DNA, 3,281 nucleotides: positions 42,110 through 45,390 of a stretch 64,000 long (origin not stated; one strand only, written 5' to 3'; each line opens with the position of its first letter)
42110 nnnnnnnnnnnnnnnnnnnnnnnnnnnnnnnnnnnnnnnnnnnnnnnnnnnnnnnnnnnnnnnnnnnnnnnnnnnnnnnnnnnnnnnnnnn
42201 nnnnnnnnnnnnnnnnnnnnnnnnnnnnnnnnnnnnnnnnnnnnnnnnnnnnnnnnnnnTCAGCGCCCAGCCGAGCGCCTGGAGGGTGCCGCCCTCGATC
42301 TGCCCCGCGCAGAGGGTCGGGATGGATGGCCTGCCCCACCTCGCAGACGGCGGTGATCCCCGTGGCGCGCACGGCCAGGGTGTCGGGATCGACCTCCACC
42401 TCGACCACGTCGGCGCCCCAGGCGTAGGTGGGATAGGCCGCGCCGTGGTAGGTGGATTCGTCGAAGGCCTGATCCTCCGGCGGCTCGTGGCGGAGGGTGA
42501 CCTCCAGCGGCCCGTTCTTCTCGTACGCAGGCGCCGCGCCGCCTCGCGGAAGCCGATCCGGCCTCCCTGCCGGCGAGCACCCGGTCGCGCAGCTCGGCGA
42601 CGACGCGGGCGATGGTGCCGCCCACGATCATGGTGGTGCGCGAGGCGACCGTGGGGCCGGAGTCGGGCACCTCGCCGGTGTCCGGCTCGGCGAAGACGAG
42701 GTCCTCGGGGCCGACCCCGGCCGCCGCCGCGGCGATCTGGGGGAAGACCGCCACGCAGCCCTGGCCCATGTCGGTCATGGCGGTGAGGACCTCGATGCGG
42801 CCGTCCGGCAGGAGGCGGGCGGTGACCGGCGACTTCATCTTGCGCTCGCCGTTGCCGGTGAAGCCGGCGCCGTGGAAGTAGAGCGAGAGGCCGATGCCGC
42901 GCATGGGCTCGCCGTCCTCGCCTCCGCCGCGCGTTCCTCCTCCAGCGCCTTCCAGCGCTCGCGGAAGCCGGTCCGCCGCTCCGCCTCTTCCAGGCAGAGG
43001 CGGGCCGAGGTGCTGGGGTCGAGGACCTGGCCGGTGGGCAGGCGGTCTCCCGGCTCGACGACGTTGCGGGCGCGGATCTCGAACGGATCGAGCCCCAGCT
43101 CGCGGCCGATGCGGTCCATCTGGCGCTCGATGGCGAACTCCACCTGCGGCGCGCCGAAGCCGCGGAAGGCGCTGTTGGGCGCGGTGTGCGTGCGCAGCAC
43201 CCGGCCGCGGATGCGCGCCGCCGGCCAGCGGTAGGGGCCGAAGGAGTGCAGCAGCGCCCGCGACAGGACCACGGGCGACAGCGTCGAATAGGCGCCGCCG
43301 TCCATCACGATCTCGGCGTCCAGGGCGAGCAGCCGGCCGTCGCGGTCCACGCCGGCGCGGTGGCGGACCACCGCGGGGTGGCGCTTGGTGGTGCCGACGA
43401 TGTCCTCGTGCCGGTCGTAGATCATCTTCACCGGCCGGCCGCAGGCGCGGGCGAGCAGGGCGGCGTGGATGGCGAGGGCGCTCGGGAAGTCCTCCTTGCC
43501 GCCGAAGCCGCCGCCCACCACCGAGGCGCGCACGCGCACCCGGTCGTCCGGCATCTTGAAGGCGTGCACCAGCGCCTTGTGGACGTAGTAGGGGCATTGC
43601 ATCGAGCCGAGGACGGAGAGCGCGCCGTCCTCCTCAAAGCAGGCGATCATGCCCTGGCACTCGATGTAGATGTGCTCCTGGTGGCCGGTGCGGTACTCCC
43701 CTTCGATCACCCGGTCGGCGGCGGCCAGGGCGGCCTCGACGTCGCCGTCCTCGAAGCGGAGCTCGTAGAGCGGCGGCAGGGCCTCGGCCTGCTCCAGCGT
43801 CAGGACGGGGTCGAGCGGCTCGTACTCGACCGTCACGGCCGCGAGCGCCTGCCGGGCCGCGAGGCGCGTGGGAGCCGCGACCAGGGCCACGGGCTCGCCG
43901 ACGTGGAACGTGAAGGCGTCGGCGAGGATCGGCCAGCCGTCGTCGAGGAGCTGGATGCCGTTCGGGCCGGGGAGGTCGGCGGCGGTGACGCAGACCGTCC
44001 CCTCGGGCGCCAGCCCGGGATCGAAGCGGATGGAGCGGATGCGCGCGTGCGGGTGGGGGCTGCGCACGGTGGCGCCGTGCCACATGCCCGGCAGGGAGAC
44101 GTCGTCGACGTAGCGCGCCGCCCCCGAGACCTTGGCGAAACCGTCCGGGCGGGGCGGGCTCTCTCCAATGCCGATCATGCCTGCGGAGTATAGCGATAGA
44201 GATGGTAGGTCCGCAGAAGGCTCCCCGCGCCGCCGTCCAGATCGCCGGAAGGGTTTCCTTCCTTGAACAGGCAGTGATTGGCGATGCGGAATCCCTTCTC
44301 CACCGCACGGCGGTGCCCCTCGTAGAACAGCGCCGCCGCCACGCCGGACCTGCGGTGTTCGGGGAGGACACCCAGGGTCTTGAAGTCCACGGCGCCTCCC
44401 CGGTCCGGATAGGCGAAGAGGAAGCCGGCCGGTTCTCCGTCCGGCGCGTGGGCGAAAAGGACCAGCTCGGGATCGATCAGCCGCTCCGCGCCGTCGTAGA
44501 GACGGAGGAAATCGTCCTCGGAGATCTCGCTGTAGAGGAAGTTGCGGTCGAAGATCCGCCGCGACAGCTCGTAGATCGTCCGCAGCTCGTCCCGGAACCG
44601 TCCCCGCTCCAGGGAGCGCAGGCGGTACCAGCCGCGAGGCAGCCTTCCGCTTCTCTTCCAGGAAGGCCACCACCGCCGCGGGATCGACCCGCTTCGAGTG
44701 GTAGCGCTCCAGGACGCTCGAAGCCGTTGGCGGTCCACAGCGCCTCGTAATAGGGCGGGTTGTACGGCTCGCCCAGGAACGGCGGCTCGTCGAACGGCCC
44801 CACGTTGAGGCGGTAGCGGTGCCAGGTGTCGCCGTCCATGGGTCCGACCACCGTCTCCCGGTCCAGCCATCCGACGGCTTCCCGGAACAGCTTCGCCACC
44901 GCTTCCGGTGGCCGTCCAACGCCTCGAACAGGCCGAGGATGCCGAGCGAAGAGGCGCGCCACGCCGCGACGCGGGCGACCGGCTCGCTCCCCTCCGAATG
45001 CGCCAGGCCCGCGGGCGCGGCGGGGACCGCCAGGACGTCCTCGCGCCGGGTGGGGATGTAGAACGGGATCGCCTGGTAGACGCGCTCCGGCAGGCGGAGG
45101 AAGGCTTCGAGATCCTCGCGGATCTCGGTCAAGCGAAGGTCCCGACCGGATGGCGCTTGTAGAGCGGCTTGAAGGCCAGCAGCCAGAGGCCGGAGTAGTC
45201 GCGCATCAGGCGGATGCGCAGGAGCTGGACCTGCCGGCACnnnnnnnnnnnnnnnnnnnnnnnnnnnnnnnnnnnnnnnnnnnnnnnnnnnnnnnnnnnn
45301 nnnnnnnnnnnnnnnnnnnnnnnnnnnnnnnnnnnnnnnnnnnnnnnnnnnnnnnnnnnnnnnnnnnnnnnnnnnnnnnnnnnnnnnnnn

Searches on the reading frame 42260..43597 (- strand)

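Call 33: search_protein_families(library=pfam, proteins=[window:42260-43597:-], max_evalue=0.0001)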
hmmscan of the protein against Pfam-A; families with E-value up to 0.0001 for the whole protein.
window:42260-43597:- (445 aa): 1 family
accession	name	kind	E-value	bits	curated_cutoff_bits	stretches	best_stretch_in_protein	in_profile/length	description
PF20256.3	MoCoBD_2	-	1.9e-23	83.8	27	1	232-345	24-137/283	Molybdopterin cofactor-binding domain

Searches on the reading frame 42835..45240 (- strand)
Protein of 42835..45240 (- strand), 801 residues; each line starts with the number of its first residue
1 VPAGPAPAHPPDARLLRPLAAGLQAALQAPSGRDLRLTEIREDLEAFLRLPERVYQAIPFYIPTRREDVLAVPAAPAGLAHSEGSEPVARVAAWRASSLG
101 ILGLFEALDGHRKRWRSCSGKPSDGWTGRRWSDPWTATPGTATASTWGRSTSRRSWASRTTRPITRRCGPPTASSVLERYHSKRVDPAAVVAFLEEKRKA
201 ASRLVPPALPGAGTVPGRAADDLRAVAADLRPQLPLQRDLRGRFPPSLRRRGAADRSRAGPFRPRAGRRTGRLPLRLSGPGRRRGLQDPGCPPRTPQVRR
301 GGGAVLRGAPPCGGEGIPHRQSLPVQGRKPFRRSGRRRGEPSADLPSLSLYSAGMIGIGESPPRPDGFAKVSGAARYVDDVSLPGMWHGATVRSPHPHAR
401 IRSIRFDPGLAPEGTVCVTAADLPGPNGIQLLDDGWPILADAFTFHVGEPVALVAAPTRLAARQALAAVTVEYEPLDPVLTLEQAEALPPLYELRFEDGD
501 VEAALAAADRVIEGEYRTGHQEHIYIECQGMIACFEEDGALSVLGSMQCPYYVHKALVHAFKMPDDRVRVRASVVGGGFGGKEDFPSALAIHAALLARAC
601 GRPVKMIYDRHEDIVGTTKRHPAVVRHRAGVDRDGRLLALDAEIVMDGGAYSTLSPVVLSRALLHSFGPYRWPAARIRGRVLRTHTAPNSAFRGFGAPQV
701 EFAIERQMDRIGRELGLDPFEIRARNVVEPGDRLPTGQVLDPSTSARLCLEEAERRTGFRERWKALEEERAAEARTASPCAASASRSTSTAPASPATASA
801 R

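Call 33: search_protein_families(library=pfam, proteins=[window:42835-45240:-], max_evalue=0.0001)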
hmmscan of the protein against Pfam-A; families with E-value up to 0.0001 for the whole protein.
window:42835-45240:- (801 aa): 2 families
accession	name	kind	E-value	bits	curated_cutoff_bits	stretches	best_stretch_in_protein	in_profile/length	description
PF02738.23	MoCoBD_1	-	5.7e-85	284.7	27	1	493-727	11-244/244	Molybdopterin cofactor-binding domain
PF01315.27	Ald_Xan_dh_C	-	1e-23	84.2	31.3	1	372-476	1-109/110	Aldehyde oxidase and xanthine dehydrogenase, a/b hammerhead domain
